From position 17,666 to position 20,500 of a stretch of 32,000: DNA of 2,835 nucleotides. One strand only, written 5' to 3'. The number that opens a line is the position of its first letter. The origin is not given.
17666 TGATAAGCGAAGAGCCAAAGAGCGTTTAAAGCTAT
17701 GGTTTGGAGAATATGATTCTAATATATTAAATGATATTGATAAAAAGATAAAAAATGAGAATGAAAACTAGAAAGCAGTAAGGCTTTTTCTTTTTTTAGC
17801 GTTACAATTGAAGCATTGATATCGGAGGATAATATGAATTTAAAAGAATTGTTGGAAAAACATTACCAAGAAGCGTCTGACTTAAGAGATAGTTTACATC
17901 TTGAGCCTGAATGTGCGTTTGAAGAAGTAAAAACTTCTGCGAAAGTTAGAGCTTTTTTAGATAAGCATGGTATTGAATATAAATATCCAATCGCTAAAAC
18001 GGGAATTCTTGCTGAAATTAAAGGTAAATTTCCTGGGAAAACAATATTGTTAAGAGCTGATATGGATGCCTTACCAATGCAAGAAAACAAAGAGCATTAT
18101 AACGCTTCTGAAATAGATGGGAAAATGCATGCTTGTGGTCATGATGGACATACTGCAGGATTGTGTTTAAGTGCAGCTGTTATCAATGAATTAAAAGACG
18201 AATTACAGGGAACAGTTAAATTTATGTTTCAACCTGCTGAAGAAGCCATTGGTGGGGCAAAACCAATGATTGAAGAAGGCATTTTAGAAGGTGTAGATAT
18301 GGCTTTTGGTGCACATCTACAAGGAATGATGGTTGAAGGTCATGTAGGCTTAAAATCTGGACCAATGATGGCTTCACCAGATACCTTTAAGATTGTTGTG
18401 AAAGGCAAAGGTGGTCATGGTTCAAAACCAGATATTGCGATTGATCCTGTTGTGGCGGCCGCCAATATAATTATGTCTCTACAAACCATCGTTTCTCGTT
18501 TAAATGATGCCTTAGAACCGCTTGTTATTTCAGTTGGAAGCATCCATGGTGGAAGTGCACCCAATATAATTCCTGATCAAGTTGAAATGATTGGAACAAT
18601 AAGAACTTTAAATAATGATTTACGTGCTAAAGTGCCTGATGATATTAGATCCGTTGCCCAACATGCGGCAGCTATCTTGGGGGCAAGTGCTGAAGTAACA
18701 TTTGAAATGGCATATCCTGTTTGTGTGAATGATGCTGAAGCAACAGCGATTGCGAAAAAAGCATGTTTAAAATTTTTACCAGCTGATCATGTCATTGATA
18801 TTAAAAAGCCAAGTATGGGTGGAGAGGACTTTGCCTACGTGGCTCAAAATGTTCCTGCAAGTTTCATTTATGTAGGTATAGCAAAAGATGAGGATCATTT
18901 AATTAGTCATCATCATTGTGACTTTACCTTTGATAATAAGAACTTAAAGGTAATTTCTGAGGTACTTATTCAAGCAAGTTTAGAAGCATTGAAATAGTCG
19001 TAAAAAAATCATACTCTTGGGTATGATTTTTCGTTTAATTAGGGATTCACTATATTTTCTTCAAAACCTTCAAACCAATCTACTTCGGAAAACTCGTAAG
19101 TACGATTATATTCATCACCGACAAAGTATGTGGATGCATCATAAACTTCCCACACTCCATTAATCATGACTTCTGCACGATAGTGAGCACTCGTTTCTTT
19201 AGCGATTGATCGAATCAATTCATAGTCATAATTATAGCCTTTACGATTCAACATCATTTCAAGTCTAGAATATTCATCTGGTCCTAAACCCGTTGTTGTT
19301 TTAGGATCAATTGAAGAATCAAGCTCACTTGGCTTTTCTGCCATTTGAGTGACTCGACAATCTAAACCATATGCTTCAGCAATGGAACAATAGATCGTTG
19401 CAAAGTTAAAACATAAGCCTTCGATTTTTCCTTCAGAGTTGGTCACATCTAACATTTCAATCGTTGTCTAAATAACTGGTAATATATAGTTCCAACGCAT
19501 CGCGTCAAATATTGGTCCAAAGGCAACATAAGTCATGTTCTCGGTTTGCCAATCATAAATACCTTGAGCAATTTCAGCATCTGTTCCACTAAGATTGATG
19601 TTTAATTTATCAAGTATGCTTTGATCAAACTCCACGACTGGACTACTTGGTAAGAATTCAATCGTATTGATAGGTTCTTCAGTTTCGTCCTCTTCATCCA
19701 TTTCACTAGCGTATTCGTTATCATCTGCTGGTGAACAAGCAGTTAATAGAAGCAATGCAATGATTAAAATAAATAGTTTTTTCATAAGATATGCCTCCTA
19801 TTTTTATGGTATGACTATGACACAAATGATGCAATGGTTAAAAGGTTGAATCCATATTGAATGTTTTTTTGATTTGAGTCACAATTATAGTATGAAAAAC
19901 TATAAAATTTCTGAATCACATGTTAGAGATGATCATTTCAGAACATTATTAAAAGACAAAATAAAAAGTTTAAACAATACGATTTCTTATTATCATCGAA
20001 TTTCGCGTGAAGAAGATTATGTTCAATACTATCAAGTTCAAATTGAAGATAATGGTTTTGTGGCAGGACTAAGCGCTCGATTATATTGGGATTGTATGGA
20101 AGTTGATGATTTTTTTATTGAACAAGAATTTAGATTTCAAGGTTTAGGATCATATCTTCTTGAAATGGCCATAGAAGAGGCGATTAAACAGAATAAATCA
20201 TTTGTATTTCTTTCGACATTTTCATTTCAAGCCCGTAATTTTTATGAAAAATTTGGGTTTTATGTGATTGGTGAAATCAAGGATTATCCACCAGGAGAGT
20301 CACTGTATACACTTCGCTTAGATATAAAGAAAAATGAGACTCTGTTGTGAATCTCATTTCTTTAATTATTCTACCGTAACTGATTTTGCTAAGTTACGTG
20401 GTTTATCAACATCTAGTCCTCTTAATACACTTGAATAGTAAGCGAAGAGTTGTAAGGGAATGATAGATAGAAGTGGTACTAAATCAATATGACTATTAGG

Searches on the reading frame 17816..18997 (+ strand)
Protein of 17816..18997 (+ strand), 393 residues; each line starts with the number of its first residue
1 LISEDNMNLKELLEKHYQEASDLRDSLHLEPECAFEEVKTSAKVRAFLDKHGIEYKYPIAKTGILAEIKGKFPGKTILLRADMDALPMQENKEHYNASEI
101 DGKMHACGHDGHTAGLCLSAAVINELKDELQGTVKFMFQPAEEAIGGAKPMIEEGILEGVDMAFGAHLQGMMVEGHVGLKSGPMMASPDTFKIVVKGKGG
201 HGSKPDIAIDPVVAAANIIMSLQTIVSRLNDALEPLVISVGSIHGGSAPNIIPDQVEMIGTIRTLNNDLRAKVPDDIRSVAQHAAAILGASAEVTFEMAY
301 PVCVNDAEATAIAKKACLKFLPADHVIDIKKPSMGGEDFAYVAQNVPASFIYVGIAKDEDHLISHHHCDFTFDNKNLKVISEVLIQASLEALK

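Call 51: search_protein_families(library=pfam, proteins=[window:17816-18997:+], max_evalue=0.001)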
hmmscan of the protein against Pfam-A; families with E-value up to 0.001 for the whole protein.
window:17816-18997:+ (393 aa): 2 families
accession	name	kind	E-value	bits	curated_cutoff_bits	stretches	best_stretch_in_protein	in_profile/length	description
PF01546.33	Peptidase_M20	-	5.3e-42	144.5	24.6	1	78-377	1-193/206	Peptidase family M20/M25/M40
PF07687.19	M20_dimer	-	1.8e-15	57.2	21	1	190-285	8-103/107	Peptidase dimerisation domain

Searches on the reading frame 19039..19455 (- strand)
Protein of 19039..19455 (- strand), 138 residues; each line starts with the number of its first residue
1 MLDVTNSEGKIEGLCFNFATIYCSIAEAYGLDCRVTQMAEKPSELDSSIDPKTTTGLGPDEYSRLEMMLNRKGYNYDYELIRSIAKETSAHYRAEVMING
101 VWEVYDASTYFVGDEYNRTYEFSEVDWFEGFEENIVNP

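Call 51: search_protein_families(library=pfam, proteins=[window:19039-19455:-], max_evalue=0.001)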
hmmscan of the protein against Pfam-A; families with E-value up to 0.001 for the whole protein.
window:19039-19455:- (138 aa): 1 family
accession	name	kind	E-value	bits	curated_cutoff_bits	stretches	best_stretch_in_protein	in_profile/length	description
PF01841.26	Transglut_core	-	0.00085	20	23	0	12-107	51-108/108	Transglutaminase-like superfamily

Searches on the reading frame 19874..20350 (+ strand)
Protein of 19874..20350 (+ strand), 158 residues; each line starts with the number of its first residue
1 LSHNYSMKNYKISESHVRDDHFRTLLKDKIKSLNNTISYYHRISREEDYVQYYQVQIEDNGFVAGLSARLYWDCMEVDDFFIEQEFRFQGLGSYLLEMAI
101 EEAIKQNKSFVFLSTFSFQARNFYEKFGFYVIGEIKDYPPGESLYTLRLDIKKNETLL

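Call 52: search_protein_families(library=pfam, proteins=[window:19874-20350:+], max_evalue=0.001)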
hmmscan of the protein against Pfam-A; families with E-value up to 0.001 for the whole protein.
window:19874-20350:+ (158 aa): 3 families
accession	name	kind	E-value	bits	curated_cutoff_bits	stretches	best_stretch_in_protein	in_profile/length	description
PF00583.31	Acetyltransf_1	-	5.3e-12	46.5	20.7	1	45-129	30-116/116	Acetyltransferase (GNAT) family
PF13508.13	Acetyltransf_7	-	2.6e-10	40.9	27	1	58-130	10-83/84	Acetyltransferase (GNAT) domain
PF13673.13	Acetyltransf_10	-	1.7e-09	38.2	23.6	1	29-134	9-112/128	Acetyltransferase (GNAT) domain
